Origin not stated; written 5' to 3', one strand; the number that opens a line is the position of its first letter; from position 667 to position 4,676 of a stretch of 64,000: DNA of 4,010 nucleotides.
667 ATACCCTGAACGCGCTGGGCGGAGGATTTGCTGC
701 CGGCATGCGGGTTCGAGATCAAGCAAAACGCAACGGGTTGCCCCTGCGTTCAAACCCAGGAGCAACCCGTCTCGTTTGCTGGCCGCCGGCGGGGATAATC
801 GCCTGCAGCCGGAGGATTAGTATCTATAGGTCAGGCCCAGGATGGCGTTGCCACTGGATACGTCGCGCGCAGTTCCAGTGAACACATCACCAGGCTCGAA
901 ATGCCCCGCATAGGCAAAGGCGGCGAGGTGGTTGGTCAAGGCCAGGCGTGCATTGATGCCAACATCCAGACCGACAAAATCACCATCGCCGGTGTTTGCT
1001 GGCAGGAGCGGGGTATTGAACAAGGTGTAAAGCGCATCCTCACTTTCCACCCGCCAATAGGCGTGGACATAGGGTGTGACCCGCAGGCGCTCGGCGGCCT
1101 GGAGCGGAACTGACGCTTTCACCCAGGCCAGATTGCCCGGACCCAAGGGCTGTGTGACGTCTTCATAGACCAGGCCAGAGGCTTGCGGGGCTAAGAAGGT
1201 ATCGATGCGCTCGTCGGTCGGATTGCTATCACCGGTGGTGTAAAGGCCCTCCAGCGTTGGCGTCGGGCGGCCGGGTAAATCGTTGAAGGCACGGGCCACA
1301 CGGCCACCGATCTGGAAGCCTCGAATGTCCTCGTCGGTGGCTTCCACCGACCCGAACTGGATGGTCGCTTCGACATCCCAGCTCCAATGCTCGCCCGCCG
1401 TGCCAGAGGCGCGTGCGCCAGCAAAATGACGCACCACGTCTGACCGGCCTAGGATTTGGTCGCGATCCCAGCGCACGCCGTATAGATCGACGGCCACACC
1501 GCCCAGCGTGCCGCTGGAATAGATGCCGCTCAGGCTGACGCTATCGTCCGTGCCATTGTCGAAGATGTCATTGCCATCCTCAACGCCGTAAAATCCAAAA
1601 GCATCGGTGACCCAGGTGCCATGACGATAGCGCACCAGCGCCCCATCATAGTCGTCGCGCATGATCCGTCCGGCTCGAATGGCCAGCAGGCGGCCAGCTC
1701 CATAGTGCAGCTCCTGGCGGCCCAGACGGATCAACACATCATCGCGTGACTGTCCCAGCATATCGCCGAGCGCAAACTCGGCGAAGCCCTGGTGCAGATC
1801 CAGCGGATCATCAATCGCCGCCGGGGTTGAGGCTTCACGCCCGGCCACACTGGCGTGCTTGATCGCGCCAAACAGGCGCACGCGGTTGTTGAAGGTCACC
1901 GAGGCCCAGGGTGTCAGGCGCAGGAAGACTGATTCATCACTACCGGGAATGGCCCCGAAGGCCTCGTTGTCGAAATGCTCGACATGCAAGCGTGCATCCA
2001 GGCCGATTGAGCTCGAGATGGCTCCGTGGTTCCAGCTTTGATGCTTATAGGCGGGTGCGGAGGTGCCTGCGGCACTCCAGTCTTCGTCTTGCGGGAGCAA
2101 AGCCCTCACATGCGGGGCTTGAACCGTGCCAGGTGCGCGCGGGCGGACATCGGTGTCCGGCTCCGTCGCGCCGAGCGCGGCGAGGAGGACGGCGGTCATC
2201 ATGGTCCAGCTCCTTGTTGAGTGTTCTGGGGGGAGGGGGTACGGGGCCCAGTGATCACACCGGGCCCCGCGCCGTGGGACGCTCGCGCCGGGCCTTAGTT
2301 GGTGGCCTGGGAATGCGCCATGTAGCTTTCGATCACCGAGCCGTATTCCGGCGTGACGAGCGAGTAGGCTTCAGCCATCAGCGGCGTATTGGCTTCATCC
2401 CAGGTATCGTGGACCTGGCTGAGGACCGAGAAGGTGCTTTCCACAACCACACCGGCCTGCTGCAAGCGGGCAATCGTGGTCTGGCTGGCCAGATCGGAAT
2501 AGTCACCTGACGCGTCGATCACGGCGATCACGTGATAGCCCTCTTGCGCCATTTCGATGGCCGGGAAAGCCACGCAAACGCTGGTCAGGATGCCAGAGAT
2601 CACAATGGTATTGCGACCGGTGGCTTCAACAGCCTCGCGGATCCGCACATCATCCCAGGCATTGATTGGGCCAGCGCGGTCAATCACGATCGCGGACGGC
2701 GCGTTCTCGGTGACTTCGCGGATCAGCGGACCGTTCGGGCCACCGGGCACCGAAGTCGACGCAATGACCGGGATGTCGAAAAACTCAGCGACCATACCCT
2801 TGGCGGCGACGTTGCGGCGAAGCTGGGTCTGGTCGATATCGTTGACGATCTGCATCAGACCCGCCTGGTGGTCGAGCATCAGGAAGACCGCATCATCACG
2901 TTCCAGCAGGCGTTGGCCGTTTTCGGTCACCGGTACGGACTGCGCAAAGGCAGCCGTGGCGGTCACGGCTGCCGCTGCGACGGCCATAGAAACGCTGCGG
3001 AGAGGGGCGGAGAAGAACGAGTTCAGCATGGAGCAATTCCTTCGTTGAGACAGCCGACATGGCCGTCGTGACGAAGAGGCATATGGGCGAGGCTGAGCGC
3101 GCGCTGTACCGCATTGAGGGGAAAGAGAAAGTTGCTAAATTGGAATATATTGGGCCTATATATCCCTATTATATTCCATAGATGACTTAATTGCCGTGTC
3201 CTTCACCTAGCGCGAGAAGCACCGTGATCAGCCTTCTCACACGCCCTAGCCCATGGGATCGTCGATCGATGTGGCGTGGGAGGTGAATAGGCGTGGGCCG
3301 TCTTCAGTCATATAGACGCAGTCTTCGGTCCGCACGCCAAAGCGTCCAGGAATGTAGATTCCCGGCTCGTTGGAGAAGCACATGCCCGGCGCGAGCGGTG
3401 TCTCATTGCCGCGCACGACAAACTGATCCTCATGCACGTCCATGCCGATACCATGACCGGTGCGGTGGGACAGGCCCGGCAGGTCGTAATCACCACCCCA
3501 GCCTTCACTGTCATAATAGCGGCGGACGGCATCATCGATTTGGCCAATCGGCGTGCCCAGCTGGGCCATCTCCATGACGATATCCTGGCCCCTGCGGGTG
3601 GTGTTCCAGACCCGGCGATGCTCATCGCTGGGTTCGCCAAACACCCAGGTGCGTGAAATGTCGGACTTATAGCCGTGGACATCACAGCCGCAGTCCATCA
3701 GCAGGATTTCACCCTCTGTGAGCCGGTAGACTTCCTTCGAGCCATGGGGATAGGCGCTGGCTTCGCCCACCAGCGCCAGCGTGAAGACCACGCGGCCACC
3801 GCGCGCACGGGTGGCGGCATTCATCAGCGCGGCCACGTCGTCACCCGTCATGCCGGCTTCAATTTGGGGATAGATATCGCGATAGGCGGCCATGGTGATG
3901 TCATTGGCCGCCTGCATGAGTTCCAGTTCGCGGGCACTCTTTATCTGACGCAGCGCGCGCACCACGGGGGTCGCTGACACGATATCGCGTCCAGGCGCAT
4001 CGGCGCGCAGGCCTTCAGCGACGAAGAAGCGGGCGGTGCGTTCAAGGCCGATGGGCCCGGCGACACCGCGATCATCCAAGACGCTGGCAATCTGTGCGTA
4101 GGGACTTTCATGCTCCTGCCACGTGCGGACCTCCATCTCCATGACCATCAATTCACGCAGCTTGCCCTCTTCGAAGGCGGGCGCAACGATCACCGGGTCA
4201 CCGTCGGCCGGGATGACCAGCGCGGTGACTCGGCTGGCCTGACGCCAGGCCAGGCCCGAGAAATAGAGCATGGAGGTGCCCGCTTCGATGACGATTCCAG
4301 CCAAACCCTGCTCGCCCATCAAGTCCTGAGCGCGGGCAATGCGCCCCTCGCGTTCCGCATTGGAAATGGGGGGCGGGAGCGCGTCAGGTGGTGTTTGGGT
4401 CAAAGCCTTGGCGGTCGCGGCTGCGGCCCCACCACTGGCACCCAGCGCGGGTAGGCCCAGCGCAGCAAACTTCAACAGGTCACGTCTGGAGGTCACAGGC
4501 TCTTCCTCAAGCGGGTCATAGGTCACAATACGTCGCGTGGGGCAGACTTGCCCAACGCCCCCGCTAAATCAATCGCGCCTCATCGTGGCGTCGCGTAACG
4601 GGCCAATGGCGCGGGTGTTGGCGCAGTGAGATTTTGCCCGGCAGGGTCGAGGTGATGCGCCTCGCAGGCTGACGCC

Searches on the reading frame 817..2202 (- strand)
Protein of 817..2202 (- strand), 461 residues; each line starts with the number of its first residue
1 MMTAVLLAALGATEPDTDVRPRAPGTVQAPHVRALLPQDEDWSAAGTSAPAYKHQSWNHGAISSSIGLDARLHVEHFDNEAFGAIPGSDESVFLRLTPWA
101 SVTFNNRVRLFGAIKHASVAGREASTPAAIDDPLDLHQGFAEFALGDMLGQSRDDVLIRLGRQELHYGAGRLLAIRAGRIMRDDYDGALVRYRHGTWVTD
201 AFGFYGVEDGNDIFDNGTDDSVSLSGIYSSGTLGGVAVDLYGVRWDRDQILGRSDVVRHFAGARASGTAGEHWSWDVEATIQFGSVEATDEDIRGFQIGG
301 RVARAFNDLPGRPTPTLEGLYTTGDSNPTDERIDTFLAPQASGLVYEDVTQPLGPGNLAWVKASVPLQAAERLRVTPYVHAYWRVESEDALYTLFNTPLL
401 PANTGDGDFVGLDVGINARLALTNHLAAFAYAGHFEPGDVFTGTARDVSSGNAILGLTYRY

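Call 11: search_protein_families(library=pfam, proteins=[window:817-2202:-])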
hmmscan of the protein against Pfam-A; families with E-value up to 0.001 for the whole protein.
window:817-2202:- (461 aa): 1 family
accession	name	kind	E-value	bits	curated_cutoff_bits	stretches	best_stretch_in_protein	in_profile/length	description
PF13372.12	Alginate_exp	-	1e-47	163.3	25.2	1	65-444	4-384/395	Alginate export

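Call 34: find_encoding_contigs(protein=window:817-2202:-, flank=10000, max_places=4)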
Protein window:817-2202:- (461 aa): 1 contig read that carries it; 1 place shown.
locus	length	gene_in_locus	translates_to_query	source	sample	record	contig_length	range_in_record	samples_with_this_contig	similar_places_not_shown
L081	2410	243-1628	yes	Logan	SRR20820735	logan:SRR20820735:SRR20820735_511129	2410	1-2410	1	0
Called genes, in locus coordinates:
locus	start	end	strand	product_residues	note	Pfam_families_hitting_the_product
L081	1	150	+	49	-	?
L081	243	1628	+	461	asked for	PF13372:Alginate_exp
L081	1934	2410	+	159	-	?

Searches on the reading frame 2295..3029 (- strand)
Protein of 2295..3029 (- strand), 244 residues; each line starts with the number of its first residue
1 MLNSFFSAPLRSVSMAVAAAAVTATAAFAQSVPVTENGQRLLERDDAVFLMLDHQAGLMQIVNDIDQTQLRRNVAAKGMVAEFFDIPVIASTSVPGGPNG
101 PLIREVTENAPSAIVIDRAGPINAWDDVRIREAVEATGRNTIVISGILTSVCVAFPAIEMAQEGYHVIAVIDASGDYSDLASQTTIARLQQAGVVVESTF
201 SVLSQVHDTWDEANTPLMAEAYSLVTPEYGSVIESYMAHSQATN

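Call 11: search_protein_families(library=pfam, proteins=[window:2295-3029:-])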
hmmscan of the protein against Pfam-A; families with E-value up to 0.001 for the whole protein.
window:2295-3029:- (244 aa): 1 family
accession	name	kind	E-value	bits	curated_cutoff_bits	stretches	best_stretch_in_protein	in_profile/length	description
PF00857.26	Isochorismatase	-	2.3e-18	67.3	27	1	48-198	2-172/175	Isochorismatase domain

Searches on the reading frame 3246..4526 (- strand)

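Call 11: search_protein_families(library=pfam, proteins=[window:3246-4526:-])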
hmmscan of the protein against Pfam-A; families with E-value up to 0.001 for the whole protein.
window:3246-4526:- (426 aa): 2 families
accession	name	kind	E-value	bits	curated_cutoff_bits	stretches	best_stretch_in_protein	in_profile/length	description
PF00557.29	Peptidase_M24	-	1.7e-54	185.2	23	1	202-408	1-208/208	Metallopeptidase family M24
PF01321.24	Creatinase_N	-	1.5e-19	71.2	22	1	62-195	1-128/128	Creatinase/Prolidase N-terminal domain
